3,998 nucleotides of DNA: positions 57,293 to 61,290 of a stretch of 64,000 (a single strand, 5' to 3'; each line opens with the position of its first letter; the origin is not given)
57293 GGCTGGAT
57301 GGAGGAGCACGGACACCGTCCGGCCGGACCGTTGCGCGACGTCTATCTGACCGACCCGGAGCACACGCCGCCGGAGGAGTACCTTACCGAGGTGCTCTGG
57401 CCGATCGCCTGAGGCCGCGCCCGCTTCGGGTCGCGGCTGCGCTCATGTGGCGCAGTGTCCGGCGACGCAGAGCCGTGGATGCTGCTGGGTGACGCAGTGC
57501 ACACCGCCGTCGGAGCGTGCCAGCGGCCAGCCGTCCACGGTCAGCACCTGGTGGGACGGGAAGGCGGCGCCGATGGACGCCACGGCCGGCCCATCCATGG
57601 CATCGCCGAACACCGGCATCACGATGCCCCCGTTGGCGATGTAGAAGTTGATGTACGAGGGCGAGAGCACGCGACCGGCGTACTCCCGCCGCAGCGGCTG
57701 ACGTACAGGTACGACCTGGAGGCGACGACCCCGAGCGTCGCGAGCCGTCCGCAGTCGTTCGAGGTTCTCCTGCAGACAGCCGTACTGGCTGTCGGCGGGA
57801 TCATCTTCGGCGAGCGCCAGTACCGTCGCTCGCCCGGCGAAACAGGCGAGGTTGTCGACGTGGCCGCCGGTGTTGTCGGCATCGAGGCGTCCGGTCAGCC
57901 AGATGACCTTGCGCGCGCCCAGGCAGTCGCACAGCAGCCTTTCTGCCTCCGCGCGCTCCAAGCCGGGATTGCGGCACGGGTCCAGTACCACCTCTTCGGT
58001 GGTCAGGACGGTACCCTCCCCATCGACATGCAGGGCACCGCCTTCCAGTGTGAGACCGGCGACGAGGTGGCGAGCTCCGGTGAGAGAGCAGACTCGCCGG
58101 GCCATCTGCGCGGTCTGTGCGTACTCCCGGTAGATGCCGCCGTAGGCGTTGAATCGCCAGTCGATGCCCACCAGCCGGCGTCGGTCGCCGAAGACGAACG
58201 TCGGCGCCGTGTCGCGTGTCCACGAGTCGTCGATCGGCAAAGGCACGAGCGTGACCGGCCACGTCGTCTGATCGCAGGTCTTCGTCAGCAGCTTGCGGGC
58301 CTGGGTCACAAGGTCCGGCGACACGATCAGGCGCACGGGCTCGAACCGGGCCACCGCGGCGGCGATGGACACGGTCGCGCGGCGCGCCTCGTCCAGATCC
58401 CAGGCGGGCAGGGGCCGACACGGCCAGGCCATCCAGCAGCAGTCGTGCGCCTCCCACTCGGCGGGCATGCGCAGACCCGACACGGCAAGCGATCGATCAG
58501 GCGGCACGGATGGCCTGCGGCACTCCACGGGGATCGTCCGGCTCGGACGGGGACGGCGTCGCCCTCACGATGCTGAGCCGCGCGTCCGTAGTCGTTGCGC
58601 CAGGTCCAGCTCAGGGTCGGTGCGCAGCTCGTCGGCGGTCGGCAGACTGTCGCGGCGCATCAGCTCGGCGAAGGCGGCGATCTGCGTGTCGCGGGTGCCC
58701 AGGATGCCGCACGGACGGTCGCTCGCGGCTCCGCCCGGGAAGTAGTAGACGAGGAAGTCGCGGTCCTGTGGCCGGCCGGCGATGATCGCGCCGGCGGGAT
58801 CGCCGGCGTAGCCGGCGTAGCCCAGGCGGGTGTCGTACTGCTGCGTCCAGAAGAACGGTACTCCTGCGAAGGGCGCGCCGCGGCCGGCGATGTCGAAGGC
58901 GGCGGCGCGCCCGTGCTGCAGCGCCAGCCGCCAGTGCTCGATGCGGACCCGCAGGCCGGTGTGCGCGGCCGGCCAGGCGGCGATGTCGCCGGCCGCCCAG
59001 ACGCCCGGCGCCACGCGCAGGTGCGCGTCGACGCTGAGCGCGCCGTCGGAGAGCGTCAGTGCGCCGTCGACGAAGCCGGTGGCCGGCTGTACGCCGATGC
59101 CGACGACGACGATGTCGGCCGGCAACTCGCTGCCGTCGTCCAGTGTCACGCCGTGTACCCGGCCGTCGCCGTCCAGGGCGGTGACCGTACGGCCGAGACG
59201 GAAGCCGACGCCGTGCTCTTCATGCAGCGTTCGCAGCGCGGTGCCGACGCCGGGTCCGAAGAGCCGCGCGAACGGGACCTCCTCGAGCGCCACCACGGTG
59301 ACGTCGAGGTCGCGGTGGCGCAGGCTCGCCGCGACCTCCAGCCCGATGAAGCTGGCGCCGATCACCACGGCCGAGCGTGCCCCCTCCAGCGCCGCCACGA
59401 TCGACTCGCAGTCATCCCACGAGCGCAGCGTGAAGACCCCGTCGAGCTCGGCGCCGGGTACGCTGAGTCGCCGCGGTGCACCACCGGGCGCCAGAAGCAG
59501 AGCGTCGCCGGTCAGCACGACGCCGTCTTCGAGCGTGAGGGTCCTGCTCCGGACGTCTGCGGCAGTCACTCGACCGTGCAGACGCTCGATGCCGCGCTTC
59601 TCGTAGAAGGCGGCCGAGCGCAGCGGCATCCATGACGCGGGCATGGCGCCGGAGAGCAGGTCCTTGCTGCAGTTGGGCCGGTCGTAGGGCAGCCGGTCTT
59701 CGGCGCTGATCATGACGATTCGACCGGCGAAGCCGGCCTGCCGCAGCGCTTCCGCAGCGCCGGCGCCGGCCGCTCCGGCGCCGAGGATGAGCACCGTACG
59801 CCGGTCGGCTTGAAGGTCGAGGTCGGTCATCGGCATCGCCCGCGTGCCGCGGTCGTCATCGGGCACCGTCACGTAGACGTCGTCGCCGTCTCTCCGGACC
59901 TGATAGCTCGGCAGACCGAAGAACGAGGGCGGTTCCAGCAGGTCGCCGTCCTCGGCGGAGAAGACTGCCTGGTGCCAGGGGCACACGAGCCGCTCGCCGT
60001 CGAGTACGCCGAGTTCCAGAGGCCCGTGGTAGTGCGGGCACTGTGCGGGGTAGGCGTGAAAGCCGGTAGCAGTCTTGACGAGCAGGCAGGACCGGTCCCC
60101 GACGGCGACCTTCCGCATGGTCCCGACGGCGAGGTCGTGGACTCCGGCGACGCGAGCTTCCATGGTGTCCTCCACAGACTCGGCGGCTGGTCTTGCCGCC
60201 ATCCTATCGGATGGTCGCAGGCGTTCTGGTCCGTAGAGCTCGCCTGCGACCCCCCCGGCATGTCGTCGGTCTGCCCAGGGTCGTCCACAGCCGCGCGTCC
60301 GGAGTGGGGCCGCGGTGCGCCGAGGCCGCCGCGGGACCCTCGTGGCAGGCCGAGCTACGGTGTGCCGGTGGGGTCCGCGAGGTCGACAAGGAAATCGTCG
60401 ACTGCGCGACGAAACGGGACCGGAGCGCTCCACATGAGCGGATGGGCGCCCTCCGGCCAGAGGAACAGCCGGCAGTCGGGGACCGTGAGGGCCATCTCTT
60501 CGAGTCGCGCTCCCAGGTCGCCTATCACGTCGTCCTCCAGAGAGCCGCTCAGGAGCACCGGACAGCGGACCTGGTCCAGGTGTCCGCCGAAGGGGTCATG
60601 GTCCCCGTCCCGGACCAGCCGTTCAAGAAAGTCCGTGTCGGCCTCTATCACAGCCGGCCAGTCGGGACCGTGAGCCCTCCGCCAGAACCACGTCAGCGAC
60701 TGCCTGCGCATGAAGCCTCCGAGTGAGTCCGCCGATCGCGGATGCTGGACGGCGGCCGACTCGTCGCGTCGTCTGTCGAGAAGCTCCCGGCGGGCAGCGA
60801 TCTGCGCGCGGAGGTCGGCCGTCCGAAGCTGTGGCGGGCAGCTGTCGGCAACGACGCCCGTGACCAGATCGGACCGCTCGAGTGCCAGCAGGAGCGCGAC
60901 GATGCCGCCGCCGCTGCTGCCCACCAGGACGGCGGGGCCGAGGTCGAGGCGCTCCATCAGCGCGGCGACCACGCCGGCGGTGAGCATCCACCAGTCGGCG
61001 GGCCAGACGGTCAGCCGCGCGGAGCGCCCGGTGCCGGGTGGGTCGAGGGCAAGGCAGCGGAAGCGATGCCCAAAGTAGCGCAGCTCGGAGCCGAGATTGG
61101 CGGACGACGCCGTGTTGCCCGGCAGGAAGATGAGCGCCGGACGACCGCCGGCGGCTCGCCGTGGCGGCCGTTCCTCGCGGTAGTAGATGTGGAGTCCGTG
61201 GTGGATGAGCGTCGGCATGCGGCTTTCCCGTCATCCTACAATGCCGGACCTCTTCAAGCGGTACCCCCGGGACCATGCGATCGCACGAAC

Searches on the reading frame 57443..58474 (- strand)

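Call 38: search_protein_families(library=pfam, proteins=[window:57443-58474:-], max_evalue=0.0001)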
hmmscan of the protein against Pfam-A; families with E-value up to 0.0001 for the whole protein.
window:57443-58474:- (343 aa): 1 family
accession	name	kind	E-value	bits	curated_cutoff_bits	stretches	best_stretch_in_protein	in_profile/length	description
PF04371.20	PAD_porph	-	7.5e-105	351.1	25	1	2-333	1-321/321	Porphyromonas-type peptidyl-arginine deiminase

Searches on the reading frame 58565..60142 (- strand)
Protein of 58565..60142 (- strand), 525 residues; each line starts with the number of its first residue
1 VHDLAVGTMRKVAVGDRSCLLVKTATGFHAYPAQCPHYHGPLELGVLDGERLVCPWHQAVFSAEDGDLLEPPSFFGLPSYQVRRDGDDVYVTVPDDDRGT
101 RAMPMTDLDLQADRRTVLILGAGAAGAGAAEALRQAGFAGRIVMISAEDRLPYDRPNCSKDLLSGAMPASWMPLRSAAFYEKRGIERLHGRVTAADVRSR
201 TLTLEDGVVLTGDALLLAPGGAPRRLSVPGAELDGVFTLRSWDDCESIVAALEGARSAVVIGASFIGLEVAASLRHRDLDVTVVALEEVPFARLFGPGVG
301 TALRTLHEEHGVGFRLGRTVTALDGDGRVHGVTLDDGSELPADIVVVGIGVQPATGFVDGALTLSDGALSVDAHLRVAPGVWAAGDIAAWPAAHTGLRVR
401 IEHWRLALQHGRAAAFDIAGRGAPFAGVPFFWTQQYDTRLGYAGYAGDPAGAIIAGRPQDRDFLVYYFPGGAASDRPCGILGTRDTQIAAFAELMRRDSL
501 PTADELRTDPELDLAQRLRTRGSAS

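Call 38: search_protein_families(library=pfam, proteins=[window:58565-60142:-], max_evalue=0.0001)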
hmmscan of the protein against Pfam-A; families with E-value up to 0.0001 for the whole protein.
window:58565-60142:- (525 aa): 5 families
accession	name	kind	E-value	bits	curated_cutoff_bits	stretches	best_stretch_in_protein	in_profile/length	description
PF07992.20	Pyr_redox_2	-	2.4e-56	191.8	26.1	1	116-411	2-291/291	Pyridine nucleotide-disulphide oxidoreductase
PF00070.33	Pyr_redox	-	7e-17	62.2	22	1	258-336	2-81/82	Pyridine nucleotide-disulphide oxidoreductase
PF00355.32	Rieske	-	6.7e-12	45.6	20.3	1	2-80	9-87/88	Rieske [2Fe-2S] domain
PF14759.12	Reductase_C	-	9.9e-06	26.4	25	1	430-514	1-81/85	Reductase C-terminal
PF13450.12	NAD_binding_8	-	5.9e-05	23.7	21.9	0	119-150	1-30/68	NAD(P)-binding Rossmann-like domain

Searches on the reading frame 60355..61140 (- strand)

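Call 38: search_protein_families(library=pfam, proteins=[window:60355-61140:-], max_evalue=0.0001)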
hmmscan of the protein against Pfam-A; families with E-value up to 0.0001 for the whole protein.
window:60355-61140:- (261 aa): 4 families
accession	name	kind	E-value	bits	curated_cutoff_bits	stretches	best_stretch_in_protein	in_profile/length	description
PF00561.26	Abhydrolase_1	-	6.2e-14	52.7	25.8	1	1-136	1-135/245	alpha/beta hydrolase fold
PF12697.13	Abhydrolase_6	-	1e-12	49.6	26.3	1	3-244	1-215/217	Alpha/beta hydrolase family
PF12146.15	Hydrolase_4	-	4.1e-06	26.7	27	0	25-98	30-106/239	Serine aminopeptidase, S33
PF01734.28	Patatin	-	1.7e-05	25.6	27.7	1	54-91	13-50/191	Patatin-like phospholipase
